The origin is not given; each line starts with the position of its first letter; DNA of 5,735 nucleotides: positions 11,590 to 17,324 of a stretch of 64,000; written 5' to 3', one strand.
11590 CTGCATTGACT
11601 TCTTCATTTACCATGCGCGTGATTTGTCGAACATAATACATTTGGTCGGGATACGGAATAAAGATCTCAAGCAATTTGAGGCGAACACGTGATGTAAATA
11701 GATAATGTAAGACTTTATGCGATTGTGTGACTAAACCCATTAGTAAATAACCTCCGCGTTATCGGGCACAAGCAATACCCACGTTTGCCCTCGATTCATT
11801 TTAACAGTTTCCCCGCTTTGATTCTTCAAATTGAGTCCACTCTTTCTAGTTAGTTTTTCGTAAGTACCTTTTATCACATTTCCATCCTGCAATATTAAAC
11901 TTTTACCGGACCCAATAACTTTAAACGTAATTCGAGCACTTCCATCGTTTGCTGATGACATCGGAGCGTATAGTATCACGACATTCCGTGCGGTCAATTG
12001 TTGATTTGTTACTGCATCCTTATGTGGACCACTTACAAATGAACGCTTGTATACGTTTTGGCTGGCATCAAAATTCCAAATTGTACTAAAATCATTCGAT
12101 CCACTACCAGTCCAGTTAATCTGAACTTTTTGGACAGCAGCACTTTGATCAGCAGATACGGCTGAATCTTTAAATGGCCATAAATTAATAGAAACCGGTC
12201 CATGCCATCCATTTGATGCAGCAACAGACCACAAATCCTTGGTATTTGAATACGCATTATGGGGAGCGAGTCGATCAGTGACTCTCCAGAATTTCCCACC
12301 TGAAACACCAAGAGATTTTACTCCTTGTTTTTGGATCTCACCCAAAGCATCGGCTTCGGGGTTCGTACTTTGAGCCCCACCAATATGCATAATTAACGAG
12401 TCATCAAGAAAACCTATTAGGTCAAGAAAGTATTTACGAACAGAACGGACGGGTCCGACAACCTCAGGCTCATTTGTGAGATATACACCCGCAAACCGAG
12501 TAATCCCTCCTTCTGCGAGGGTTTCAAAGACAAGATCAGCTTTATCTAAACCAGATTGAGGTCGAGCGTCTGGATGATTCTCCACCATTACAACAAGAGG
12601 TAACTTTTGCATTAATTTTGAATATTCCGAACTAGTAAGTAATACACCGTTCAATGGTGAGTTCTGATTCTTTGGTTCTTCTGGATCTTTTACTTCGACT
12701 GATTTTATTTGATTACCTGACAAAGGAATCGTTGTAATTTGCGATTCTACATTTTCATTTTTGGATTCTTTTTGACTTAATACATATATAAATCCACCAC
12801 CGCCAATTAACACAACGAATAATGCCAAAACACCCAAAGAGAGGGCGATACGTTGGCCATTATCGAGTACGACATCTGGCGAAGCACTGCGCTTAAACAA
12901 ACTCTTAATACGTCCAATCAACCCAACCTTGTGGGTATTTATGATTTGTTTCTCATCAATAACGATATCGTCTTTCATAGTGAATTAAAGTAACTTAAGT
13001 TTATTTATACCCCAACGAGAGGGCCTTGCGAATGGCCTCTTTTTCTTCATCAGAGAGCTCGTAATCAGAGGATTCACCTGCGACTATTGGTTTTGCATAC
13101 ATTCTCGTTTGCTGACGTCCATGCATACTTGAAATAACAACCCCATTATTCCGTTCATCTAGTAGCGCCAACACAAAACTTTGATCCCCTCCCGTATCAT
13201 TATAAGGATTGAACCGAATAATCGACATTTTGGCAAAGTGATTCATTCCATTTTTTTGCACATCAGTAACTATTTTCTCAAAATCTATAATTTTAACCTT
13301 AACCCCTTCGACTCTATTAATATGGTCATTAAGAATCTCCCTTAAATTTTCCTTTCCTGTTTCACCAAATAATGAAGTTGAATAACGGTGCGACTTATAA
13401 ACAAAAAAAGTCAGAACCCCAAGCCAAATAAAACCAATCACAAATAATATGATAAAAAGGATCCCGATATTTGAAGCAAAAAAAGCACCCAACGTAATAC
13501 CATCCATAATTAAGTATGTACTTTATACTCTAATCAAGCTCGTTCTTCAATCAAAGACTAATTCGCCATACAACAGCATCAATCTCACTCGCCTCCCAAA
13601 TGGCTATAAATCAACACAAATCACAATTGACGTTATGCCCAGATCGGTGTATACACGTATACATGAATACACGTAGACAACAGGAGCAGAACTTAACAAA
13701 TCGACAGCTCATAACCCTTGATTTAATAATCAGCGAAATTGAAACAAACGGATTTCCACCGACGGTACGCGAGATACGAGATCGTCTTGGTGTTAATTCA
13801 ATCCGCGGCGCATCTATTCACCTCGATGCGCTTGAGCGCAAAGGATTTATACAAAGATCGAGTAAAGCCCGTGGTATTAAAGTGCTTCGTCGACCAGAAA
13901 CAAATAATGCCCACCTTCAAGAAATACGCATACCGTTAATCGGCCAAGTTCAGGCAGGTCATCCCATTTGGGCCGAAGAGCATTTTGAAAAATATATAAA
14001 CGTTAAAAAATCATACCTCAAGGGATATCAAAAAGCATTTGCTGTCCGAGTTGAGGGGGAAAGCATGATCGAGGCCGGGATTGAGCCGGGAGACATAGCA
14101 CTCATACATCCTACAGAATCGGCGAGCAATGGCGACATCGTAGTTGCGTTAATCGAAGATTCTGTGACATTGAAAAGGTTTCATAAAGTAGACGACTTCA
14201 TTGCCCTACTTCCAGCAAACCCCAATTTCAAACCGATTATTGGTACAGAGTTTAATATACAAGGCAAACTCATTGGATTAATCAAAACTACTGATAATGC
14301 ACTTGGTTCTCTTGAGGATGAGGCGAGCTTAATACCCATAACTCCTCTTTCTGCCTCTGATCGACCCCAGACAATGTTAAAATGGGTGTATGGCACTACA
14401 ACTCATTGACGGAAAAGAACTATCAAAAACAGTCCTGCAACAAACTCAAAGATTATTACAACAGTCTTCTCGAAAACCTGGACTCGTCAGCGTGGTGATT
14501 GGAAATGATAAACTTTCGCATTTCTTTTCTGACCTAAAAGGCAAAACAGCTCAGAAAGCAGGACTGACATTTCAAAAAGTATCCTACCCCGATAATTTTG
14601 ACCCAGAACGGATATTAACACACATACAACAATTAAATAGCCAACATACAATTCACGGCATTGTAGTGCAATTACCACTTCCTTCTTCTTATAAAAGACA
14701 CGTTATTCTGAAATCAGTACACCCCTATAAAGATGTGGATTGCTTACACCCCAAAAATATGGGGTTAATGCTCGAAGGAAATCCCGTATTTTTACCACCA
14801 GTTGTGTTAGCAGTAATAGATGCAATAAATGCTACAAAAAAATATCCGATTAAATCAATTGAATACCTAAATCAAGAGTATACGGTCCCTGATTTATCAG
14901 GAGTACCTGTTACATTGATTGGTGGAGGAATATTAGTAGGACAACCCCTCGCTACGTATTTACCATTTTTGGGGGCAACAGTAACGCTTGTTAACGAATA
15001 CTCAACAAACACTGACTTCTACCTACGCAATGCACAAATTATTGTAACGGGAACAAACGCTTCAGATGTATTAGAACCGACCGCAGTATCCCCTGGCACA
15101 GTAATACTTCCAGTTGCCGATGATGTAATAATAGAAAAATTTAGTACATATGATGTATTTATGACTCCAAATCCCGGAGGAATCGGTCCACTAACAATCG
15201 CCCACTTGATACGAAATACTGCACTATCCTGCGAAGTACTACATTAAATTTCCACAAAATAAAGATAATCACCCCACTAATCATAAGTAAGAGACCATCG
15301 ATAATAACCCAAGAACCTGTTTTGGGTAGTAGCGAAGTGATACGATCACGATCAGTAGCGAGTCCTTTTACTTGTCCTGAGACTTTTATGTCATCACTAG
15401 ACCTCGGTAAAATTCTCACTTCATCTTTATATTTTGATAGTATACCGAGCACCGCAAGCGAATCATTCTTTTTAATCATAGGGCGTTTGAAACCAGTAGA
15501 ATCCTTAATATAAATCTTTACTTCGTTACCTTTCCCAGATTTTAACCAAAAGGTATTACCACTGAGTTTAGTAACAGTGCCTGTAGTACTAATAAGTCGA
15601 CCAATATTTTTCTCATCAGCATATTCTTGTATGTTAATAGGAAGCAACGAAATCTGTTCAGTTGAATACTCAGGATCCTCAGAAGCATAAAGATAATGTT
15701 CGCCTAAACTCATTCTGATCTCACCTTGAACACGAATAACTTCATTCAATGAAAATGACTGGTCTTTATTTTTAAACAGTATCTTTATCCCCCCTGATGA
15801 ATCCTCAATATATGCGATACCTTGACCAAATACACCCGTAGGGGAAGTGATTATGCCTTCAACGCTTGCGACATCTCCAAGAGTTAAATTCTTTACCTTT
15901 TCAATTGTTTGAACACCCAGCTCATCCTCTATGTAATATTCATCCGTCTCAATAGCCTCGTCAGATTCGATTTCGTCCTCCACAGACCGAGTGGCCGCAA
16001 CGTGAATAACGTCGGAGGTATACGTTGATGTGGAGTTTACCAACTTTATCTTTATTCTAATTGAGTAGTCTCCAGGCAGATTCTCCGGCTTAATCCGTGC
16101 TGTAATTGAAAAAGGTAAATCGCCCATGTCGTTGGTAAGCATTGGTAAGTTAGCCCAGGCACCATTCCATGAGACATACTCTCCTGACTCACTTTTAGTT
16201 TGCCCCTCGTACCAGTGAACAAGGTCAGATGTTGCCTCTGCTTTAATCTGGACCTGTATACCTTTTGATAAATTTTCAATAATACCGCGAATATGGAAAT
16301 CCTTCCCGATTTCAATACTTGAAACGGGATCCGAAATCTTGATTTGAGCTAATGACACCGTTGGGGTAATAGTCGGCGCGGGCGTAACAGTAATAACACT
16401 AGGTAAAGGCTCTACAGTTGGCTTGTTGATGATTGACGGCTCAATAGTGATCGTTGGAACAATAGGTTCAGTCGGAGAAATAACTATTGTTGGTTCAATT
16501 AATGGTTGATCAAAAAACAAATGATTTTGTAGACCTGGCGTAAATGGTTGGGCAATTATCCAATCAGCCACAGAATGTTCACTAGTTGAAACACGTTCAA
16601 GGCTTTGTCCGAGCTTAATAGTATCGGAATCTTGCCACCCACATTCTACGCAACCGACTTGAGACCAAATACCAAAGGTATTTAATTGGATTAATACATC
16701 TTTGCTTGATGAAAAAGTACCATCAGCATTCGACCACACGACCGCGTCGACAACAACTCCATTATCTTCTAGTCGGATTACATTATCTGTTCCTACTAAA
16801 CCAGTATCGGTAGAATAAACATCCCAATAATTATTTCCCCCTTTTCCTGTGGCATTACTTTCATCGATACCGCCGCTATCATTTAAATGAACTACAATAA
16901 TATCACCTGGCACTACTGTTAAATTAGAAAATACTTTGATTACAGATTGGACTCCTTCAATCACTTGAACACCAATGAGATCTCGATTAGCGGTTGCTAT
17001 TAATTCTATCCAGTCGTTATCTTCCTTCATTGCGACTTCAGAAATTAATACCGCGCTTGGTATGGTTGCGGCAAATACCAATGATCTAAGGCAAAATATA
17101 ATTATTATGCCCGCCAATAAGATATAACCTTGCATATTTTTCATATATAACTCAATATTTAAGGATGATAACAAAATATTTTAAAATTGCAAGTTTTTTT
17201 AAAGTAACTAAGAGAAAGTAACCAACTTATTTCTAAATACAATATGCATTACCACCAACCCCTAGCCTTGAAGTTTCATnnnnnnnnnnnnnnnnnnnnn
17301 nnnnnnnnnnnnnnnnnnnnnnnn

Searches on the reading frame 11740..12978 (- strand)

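Call 39: search_protein_families(library=pfam, proteins=[window:11740-12978:-], max_evalue=0.00001)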
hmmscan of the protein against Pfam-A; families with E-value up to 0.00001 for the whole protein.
window:11740-12978:- (412 aa): 2 families
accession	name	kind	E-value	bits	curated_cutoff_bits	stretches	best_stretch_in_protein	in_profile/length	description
PF11258.13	DUF3048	-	8.2e-38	130.3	25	1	121-258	10-147/148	Protein of unknown function (DUF3048) N-terminal domain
PF17479.7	DUF3048_C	-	3.3e-21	76.2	25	1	299-401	11-114/114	Protein of unknown function (DUF3048) C-terminal domain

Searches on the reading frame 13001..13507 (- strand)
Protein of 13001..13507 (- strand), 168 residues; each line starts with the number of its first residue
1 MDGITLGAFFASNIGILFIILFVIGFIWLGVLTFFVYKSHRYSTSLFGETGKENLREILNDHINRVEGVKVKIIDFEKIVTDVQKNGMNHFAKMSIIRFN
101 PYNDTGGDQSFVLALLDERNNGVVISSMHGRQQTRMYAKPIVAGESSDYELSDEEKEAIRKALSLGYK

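Call 39: search_protein_families(library=pfam, proteins=[window:13001-13507:-], max_evalue=0.00001)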
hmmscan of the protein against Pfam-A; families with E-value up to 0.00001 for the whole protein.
window:13001-13507:- (168 aa): 1 family
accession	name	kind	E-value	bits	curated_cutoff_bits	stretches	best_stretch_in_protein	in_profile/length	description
PF14584.11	DUF4446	-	3.7e-39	134.6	27.4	1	16-162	4-149/150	Protein of unknown function (DUF4446)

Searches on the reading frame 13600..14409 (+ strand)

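Call 40: search_protein_families(library=pfam, proteins=[window:13600-14409:+], max_evalue=0.00001)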
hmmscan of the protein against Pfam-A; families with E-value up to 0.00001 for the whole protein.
window:13600-14409:+ (269 aa): 2 families
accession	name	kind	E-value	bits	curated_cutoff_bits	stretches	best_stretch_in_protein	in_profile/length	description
PF00717.28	Peptidase_S24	-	6.2e-32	110.2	23.3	1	112-225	1-116/116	Peptidase S24-like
PF01726.22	LexA_DNA_bind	-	2.6e-18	66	23.7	1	30-90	2-63/65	LexA DNA binding domain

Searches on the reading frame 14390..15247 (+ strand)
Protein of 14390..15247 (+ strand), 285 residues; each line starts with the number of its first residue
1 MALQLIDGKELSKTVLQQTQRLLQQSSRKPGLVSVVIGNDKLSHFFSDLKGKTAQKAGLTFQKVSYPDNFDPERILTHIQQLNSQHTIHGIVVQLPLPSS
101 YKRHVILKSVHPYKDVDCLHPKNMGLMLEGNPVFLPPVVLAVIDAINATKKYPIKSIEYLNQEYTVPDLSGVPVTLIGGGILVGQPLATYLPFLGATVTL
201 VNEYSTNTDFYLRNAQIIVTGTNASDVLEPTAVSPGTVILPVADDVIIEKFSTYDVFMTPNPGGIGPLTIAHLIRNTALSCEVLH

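Call 40: search_protein_families(library=pfam, proteins=[window:14390-15247:+], max_evalue=0.00001)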
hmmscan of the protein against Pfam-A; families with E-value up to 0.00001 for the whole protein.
window:14390-15247:+ (285 aa): 2 families
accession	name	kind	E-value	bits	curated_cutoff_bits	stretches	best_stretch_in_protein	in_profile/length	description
PF00763.28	THF_DHG_CYH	-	1.5e-25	90.1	32.8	1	6-117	1-115/115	Tetrahydrofolate dehydrogenase/cyclohydrolase, catalytic domain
PF02882.25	THF_DHG_CYH_C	-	3.4e-20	72.4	27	1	120-281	1-156/160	Tetrahydrofolate dehydrogenase/cyclohydrolase, NAD(P)-binding domain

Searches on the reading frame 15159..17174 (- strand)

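Call 3: search_protein_families(library=pfam, proteins=[window:15159-17174:-], max_evalue=1)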
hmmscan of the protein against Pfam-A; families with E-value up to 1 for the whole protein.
window:15159-17174:- (671 aa): 2 families
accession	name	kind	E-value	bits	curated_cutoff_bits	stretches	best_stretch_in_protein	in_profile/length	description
PF18942.5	DUF5689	-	0.003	17.9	28.6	1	512-596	125-217/217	Family of unknown function (DUF5689)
PF08661.17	Rep_fac-A_3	-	0.062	14.1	23.5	1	522-560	15-54/105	Replication factor A protein 3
